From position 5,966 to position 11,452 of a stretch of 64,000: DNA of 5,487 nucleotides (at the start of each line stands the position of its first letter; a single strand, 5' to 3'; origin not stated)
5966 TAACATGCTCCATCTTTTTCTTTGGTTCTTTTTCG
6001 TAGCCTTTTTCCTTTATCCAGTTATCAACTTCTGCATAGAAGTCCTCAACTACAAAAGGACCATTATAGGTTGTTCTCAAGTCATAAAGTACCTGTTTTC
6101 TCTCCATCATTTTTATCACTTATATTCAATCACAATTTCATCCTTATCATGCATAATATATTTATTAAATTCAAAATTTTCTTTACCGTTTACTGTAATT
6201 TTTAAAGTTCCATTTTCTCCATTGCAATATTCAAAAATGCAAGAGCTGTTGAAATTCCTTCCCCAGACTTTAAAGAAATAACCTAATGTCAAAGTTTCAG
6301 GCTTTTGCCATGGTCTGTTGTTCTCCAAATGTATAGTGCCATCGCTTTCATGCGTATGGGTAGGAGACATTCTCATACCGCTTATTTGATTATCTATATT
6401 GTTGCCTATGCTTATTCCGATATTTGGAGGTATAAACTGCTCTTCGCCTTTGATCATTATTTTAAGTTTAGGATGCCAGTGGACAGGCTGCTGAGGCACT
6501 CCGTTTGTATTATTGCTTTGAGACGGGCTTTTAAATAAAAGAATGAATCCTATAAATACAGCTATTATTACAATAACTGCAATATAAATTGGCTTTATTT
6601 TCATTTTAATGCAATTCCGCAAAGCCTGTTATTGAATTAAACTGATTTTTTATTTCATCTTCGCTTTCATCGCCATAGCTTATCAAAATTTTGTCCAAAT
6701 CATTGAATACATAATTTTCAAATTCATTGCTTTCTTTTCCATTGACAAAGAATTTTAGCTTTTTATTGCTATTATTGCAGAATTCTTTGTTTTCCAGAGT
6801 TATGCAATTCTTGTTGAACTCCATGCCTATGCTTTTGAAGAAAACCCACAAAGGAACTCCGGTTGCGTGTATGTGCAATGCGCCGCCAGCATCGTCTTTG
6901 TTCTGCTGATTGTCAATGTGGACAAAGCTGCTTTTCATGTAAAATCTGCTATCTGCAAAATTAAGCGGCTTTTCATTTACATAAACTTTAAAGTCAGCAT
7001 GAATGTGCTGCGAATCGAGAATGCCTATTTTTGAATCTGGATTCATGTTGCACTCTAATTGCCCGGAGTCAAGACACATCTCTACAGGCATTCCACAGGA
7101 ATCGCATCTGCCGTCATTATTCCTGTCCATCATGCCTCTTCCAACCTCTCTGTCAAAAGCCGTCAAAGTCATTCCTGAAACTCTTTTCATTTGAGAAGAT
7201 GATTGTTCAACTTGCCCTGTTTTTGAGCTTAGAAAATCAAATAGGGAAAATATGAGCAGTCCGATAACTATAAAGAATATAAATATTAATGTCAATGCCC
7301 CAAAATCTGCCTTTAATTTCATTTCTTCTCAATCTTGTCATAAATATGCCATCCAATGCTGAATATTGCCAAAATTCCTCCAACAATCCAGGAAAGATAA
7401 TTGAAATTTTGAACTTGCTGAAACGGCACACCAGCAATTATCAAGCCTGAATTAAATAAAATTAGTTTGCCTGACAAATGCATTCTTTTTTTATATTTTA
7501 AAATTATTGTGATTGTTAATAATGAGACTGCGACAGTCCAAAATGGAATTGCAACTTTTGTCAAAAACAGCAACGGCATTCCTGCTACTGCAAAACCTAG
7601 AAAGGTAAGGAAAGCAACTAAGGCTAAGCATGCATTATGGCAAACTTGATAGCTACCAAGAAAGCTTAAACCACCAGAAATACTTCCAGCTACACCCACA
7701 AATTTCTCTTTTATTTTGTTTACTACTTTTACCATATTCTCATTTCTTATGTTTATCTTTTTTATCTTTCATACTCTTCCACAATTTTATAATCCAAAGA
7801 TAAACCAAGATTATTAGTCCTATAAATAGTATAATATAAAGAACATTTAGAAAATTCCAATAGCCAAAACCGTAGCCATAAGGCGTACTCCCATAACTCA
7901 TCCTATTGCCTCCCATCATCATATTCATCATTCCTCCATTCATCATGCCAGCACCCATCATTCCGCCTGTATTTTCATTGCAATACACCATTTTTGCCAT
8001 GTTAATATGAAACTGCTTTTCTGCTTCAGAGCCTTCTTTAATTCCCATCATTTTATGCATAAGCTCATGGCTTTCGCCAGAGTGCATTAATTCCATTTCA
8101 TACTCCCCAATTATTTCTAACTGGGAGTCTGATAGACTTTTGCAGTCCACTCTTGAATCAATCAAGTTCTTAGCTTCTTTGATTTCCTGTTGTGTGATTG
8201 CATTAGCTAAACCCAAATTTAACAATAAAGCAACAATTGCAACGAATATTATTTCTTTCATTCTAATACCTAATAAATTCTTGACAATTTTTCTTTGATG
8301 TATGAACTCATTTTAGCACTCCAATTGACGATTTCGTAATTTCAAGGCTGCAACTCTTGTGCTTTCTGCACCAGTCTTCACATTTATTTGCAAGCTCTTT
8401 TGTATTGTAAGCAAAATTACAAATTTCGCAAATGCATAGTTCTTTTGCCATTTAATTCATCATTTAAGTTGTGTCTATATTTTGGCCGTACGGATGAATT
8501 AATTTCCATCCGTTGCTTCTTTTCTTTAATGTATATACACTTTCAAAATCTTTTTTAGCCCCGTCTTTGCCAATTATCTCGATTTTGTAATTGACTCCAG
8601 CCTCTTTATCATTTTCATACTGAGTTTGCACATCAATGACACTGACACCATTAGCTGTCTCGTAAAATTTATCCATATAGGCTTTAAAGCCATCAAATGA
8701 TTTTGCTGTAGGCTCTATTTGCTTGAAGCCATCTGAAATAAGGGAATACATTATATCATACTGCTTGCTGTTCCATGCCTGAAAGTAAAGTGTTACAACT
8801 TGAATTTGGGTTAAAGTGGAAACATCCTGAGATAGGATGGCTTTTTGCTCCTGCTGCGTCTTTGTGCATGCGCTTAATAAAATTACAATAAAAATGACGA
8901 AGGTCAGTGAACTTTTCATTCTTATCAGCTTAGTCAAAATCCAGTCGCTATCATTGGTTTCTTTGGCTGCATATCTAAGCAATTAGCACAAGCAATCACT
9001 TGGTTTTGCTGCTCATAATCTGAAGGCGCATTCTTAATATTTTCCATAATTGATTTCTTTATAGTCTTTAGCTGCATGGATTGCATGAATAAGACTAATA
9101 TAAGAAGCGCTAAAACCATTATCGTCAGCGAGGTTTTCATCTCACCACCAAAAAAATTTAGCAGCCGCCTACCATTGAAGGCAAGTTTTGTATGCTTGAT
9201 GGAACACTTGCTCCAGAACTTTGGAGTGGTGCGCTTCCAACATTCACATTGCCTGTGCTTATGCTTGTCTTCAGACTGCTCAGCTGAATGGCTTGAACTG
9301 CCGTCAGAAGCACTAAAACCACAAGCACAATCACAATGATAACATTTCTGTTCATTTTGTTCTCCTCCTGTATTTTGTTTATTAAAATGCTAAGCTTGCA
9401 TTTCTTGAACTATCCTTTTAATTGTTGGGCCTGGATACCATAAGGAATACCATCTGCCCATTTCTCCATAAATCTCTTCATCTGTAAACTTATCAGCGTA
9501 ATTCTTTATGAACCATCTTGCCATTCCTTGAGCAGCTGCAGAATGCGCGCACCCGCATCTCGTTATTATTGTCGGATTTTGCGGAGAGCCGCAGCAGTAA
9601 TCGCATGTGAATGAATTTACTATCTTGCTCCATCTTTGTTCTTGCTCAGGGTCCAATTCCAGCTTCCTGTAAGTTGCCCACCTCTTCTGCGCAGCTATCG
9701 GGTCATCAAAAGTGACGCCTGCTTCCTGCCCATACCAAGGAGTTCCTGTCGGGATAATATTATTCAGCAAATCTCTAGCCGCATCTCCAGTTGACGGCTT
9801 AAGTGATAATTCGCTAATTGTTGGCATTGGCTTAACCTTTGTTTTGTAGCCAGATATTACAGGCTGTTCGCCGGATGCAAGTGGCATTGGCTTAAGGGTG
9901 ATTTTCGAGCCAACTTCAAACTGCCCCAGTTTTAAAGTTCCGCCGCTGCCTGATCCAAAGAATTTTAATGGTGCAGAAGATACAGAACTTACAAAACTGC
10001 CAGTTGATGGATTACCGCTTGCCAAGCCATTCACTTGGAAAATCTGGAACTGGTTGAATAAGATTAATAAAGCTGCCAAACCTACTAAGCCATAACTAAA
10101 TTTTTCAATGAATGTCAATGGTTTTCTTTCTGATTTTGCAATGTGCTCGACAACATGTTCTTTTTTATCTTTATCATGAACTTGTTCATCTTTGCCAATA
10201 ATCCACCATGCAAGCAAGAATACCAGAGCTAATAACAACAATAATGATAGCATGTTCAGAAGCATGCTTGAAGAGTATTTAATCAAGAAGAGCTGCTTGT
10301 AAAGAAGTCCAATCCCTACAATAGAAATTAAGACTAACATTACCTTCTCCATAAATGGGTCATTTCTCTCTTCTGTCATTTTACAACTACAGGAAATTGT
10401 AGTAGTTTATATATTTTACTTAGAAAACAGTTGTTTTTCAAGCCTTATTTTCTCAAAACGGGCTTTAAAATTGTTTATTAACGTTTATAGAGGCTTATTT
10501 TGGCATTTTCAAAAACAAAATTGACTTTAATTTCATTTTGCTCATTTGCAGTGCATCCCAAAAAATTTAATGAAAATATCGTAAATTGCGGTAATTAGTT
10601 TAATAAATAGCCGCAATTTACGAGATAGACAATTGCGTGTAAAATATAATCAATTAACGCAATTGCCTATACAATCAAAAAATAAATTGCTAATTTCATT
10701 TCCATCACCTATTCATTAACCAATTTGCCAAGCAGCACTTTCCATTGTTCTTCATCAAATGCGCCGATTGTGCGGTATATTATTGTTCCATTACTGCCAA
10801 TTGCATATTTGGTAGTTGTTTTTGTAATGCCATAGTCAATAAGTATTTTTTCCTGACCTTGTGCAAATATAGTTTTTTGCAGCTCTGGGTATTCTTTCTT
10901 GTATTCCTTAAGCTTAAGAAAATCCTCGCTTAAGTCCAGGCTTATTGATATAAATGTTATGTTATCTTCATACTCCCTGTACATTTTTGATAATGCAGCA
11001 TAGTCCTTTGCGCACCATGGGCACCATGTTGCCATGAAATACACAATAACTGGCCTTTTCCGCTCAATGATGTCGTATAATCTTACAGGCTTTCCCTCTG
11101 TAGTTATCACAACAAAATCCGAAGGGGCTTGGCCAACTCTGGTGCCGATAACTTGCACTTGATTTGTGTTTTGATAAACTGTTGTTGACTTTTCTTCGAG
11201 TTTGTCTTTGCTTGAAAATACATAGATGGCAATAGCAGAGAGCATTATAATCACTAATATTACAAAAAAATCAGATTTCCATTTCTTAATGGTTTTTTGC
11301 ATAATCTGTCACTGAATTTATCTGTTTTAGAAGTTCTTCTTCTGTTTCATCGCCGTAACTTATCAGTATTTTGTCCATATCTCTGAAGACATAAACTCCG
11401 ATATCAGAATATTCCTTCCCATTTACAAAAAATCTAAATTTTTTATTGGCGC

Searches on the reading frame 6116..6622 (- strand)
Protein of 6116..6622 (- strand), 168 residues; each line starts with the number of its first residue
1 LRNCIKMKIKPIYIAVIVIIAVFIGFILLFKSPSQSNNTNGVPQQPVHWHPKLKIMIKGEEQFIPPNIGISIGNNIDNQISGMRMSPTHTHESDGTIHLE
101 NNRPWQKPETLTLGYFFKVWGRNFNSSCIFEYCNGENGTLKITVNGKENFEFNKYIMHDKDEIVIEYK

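Call 9: search_protein_families(library=pfam, proteins=[window:6116-6622:-], max_evalue=0.01)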
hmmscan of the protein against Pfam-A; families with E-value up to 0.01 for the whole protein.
window:6116-6622:- (168 aa): 0 families

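Call 34: find_homologous_proteins(query=window:6116-6622:-, max_evalue=0.001)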
Query window:6116-6622:- (168 aa): 223 proteins with E <= 0.001 among 235 candidates; the best 120 are listed.
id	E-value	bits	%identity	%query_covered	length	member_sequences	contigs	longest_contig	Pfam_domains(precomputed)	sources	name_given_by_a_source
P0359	5.8e-107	373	100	96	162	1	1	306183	-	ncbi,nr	ncbi:hypothetical protein HYW20_04370 [Candidatus Woesearchaeota archaeon]|nr:hypothetical protein [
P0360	9.8e-98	343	90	96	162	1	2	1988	-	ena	-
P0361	8.2e-97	340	89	86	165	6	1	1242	-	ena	-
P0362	9.3e-97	339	90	96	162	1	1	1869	-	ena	-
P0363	1.9e-94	332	88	96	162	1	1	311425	-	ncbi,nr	ncbi:hypothetical protein HYX02_06190 [Candidatus Woesearchaeota archaeon]|nr:hypothetical protein [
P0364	2.7e-92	325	85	96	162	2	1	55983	-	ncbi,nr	ncbi:hypothetical protein HYV80_03935 [Candidatus Woesearchaeota archaeon]|nr:hypothetical protein [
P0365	1.6e-91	322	83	96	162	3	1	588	-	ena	-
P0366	5.7e-90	317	84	96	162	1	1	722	-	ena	-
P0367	2.2e-89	315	82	98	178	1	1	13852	-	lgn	-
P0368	9.0e-89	313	81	96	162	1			-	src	-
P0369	9.4e-89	313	82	96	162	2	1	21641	-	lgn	-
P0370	3.0e-88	312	81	87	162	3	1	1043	-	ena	-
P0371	3.7e-88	311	81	96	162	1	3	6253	-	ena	-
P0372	5.0e-88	311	80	96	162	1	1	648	-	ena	-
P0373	2.2e-87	309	80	96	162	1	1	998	-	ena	-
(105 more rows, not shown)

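Call 37: search_solved_structures(query=A2, max_evalue=10, show_alignments=2)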
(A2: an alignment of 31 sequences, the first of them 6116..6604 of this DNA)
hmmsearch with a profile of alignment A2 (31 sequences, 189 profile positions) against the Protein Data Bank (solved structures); distinct sequences matched with E-value up to 10: 1.
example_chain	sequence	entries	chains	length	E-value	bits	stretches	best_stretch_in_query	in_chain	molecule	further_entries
8bcz_L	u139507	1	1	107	0.58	12.6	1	137-175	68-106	BA.2-23 light chain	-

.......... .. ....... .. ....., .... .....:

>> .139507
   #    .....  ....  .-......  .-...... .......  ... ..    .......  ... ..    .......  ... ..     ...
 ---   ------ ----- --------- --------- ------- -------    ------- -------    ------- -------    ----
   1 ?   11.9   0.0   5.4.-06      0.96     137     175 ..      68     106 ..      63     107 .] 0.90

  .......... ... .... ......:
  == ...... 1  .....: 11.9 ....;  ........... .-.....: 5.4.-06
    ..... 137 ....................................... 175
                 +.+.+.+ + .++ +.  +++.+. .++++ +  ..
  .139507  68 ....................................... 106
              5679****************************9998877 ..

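Call 40: predict_structure(alignment_id=A2)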
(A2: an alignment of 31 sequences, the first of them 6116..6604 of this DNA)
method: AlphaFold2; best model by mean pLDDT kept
length: 162 residues; sequences in the alignment: 31
mean_pLDDT: 87.0   pTM: 0.72
mean pLDDT of the five models: 87.0, 84.6, 84.2, 83.3, 82.9
residues with pLDDT >= 90: 92; 70-90: 51; 50-70: 15; < 50: 4
segments of 3 or more residues with pLDDT < 50: 26-29
pLDDT, mean of each block of 10 residues (from residue 1): 78 88 60 77 97 95 70 76 88 91 93 94 94 95 96 97 96
secondary structure, 60 per line:
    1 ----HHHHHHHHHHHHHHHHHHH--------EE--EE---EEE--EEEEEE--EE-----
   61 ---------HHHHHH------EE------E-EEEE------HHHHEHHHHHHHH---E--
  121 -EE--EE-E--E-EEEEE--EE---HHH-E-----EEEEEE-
elements in order: H5-23 E41-43 E46-51 H70-75 E92-95 H102-105 H107-114 E134-138 E156-161

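Call 44: fold_search(model_id=the predicted structure, library=pdb)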
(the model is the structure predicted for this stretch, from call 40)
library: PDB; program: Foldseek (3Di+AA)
matches with E <= 10: 144; with E <= 0.001: 0
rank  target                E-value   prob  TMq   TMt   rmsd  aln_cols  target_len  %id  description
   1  5np4                  9.5e-02  0.97  0.42  0.60   3.5       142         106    8  Beta domain of human transcobalamin bound to cyanocobalamin (released 2017-09-27)
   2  7qbg_C                1.0e-01  0.54  0.29  0.13  12.5       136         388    9  TC:CD320 in complex with nanobody TC-Nb4 (released 2022-03-16)
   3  3kq4_A                1.1e-01  0.25  0.26  0.12  15.0       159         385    9  Structure of Intrinsic Factor-Cobalamin bound to its receptor Cubilin (released 2010-03-09)
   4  4zrp_B                2.0e-01  0.69  0.40  0.18   9.2       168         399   10  TC:CD320 (released 2016-07-20)
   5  8ixt                  2.5e-01  0.35  0.29  0.13  12.0       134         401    7  Rat Transcobalamin in Complex with Glutathionylcobalamin (released 2024-05-22)
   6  2bb6_A                2.5e-01  0.28  0.28  0.12  12.7       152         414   11  Structure of Cobalamin-complexed Bovine Transcobalamin in Monoclinic Crystal Form (released 2006-04-04)
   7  5no0                  2.7e-01  0.87  0.41  0.59   3.6       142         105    8  Beta domain of human transcobalamin in apo form (released 2017-09-27)
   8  7qbg_A                2.9e-01  0.44  0.31  0.14  11.1       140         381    8  TC:CD320 in complex with nanobody TC-Nb4 (released 2022-03-16)
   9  8ixu                  3.2e-01  0.28  0.32  0.15  12.8       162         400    6  Rat Transcobalamin in Complex with Cobalamin (released 2024-05-22)
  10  2v3n                  3.4e-01  0.51  0.36  0.16   8.1       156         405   10  Crystallographic analysis of upper axial ligand substitutions in cobalamin bound to transcobalamin (released 2007-10-30)
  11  4zrp_A                3.7e-01  0.21  0.30  0.14  13.3       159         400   11  TC:CD320 (released 2016-07-20)
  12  4c56_C                3.9e-01  0.14  0.28  0.22   9.5       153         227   11  X-ray structure of the complex between staphylococcal enterotoxin B, T cell receptor and major histocompatibility comp (released 2014-07-23)
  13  7qbf_A                4.1e-01  0.63  0.39  0.18   4.7       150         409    9  TC:CD320 in complex with nanobody TC-Nb34 (released 2022-03-16)
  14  7qbe_A                4.1e-01  0.28  0.28  0.12  11.8       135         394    7  TC:CD320 in complex with nanobody TC-Nb11 (released 2022-03-16)
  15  5u75_A                4.1e-01  0.11  0.23  0.24  16.9       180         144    8  The structure of Staphylococcal Enterotoxin-like X (SElX), a Unique Superantigen (released 2017-08-02)
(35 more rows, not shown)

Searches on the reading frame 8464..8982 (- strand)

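Call 10: search_protein_families(library=pfam, proteins=[window:8464-8982:-], max_evalue=0.01)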
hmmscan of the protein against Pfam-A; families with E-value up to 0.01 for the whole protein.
window:8464-8982:- (172 aa): 3 families
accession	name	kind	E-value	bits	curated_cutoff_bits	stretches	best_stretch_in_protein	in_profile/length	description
PF05223.17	MecA_N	-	2.9e-05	24.8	22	1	64-161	7-102/117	NTF2-like N-terminal transpeptidase domain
PF13474.12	SnoaL_3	-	0.00046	21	22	1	61-163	3-113/121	SnoaL-like domain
PF12680.13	SnoaL_2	-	0.00084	20.3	27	1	64-151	2-91/102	SnoaL-like domain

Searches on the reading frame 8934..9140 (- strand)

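Call 89: search_protein_families(library=pfam, proteins=[window:8934-9140:-], max_evalue=0.01)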
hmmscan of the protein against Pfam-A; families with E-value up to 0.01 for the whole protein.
window:8934-9140:- (68 aa): 1 family
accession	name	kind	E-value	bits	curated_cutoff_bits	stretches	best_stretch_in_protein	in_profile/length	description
PF21081.2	Methyltrans_Mon_3rd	-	0.0056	17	20.7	1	7-52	35-81/125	Virus-capping methyltransferase, C-terminal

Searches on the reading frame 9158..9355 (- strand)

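Call 3: search_protein_families(library=pfam, proteins=[window:9158-9355:-], max_evalue=0.1)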
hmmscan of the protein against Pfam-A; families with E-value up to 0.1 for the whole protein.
window:9158-9355:- (65 aa): 0 families

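Call 4: search_protein_families(library=ncbifam, proteins=[window:9158-9355:-], max_evalue=0.1)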
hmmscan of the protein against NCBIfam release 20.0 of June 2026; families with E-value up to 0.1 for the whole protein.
window:9158-9355:- (65 aa): 1 family
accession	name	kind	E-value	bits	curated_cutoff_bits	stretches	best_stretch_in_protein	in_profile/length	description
NF005195.1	PRK06667.1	equivalog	0.047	13.5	300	1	7-63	26-83/241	flagellar motor protein MotB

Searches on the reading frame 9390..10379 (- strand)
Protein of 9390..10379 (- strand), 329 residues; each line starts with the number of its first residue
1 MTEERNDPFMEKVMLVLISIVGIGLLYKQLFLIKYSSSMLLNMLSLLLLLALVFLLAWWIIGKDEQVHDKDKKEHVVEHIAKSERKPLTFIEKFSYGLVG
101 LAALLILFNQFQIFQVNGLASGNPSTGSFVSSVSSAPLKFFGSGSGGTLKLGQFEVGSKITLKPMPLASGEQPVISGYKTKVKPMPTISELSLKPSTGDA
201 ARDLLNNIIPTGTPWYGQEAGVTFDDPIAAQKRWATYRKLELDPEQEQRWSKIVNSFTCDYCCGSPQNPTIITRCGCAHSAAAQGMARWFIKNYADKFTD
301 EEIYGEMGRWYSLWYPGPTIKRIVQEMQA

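Call 3: search_protein_families(library=pfam, proteins=[window:9390-10379:-], max_evalue=0.1)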
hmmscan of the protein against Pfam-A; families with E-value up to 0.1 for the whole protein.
window:9390-10379:- (329 aa): 1 family
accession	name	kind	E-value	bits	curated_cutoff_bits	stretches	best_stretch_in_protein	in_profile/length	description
PF02077.20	SURF4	-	0.034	14.2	27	1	13-70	177-232/267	SURF4 family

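Call 4: search_protein_families(library=ncbifam, proteins=[window:9390-10379:-], max_evalue=0.1)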
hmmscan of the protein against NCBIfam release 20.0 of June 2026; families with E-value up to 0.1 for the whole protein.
window:9390-10379:- (329 aa): 2 families
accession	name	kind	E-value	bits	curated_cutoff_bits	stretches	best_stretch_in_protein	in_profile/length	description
TIGR01218.1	Gpos_tandem_5TM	subfamily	0.012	15.4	35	1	14-91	70-153/208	tandem five-TM protein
NF041647.1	ABC_perm_CPBP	equivalog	0.04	12.6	435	1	14-117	344-447/636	ABC transporter permease subunit/CPBP intramembrane protease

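Call 94: search_solved_structures(query=window:9390-10379:-, max_evalue=1)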
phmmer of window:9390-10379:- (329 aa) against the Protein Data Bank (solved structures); distinct sequences matched with E-value up to 1: 0.

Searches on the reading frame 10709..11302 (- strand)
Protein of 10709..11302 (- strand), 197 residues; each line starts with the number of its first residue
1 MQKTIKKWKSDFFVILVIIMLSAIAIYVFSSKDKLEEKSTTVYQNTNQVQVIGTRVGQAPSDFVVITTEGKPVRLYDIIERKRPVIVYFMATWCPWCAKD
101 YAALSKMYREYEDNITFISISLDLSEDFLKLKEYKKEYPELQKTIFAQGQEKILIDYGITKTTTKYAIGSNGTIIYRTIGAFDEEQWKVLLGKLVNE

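Call 3: search_protein_families(library=pfam, proteins=[window:10709-11302:-], max_evalue=0.1)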
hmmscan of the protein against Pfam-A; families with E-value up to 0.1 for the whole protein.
window:10709-11302:- (197 aa): 13 families
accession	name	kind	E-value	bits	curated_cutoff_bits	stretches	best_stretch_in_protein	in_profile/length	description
PF00578.27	AhpC-TSA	-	3.7e-15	56.4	26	1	56-176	1-123/124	AhpC/TSA family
PF08534.16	Redoxin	-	7.1e-10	39.3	26.6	1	58-184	4-138/148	Redoxin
PF13905.12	Thioredoxin_8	-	3.5e-07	30.9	27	1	83-173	2-93/94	Thioredoxin-like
PF00085.26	Thioredoxin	-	3.5e-07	30.6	23.5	1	78-150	14-83/103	Thioredoxin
PF13098.12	Thioredoxin_2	-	6.8e-05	23.6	27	1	80-188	3-101/104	Thioredoxin-like domain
PF00837.23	T4_deiodinase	-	0.00088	19.1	27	1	56-122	76-142/237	Iodothyronine deiodinase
PF13848.12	Thioredoxin_6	-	0.0087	16.4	27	0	75-128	87-141/184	Thioredoxin-like domain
PF13462.12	Thioredoxin_4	-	0.016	15.8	23.2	1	85-127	16-60/165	Thioredoxin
PF00462.30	Glutaredoxin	-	0.018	15.7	22.9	1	86-111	1-26/60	Glutaredoxin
PF02630.20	SCO1-SenC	-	0.033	14.6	22.8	1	62-137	3-81/134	SCO1/SenC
PF13899.12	Thioredoxin_7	-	0.049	14.2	27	1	80-98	15-33/83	Thioredoxin-like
PF09911.14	DUF2140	-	0.05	13.6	34.3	1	7-49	2-47/187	Uncharacterized protein conserved in bacteria (DUF2140)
PF04530.17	Viral_Beta_CD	-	0.073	13.8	23.4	0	14-62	58-103/123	Viral Beta C/D like family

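Call 4: search_protein_families(library=ncbifam, proteins=[window:10709-11302:-], max_evalue=0.1)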
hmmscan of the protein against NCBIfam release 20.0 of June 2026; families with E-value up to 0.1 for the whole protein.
window:10709-11302:- (197 aa): 25 families
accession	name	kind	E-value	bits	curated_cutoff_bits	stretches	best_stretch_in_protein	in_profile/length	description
NF002854.0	PRK03147.1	subfamily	2.3e-15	57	170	1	41-192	24-170/176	thiol-disulfide oxidoreductase ResA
TIGR00385.1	dsbE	subfamily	5.8e-12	45.5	123.15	1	58-189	37-165/173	DsbE family thiol:disulfide interchange protein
NF041202.1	StoA_CxxC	exception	1.4e-08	34.8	210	1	59-188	32-158/163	endospore biogenesis thiol-disulfide oxidoreductase StoA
NF011941.0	PRK15412.1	equivalog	4.8e-07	29.5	359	1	71-190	55-171/185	thiol:disulfide interchange protein DsbE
TIGR02661.1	MauD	equivalog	6.5e-06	25.7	188.6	1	14-121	9-113/189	methylamine dehydrogenase accessory protein MauD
TIGR01068.1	thioredoxin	equivalog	3.5e-05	23.9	96.8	1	78-127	10-59/101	thioredoxin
NF047696.1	ThlDiSintTplARhiz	equivalog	0.00011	22.1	230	1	65-138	82-153/219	thiol:disulfide interchange protein TlpA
NF038285.1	deiodinase_rel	hypoth_equivalog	0.00014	21.4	250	1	53-120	175-242/347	deiodinase family protein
NF010625.0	PRK14018.1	equivalog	0.00028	19.5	522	1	77-191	51-169/521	bifunctional peptide-methionine (S)-S-oxide reductase MsrA/peptide-methionine (R)-S-oxide reductase MsrB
TIGR01126.1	pdi_dom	equivalog_domain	0.00056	20.2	107.2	1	78-152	9-84/105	protein disulfide-isomerase domain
NF009668.0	PRK13189.1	equivalog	0.00064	19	211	1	50-158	6-116/224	peroxiredoxin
NF009669.0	PRK13190.1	equivalog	0.00093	18.4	261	1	56-137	5-86/203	putative peroxiredoxin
NF008229.0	PRK10996.1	equivalog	0.0018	18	125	1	74-126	44-96/141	thioredoxin TrxC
NF053656.1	redoxin_TUGYCR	domain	0.0033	17.3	100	0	86-120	31-65/146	TUGYCR motif thioredoxin fold (seleno)protein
TIGR02738.1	TrbB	equivalog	0.0055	16.4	132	1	41-150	30-115/153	type-F conjugative transfer system pilin assembly thiol-disulfide isomerase TrbB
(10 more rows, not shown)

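Call 95: search_solved_structures(query=window:10709-11302:-, max_evalue=0.00001)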
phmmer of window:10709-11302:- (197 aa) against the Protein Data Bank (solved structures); distinct sequences matched with E-value up to 0.00001: 21.
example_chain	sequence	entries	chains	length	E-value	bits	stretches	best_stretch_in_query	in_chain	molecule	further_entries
4nmu_A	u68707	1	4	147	4.2e-13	52.8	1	55-194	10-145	Thiol-disulfide oxidoreductase ResA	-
3c71_A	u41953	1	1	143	1.7e-08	37.8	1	60-184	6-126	Thiol-disulfide oxidoreductase resA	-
2ls5_A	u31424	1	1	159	8e-08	35.6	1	54-187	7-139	Uncharacterized protein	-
3c73_A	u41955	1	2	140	3.6e-07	33.4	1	60-184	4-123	Thiol-disulfide oxidoreductase resA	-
1st9_A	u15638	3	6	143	4.3e-07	33.2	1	60-184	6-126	Thiol-disulfide oxidoreductase resA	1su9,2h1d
5um7_A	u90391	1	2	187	4.5e-07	33.1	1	6-138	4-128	Thioredoxin signature protein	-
2f9s_A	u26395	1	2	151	5.1e-07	32.9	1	60-184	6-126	Thiol-disulfide oxidoreductase resA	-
2h1b_A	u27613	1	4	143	8.1e-07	32.3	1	60-184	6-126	Thiol-disulfide oxidoreductase resA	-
4fyu_A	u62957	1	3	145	8.9e-07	32.2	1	74-177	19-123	Thioredoxin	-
3erw_A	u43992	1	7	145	1.8e-06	31.2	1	59-188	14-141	Sporulation thiol-disulfide oxidoreductase A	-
3kcm_A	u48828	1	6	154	1.8e-06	31.1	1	61-189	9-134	Thioredoxin family protein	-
3or5_A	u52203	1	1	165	1.9e-06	31.1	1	58-180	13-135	Thiol:disulfide interchange protein, thioredoxin family protein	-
2cx3_A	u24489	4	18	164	2.2e-06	30.9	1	56-133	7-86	bacterioferritin comigratory protein | Thiol peroxidase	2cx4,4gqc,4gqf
2m72_A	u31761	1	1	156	4.4e-06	29.9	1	67-182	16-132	Uncharacterized thioredoxin-like protein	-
2g0f_A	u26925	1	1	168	6.3e-06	29.4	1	76-189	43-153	Thiol:disulfide interchange protein dsbE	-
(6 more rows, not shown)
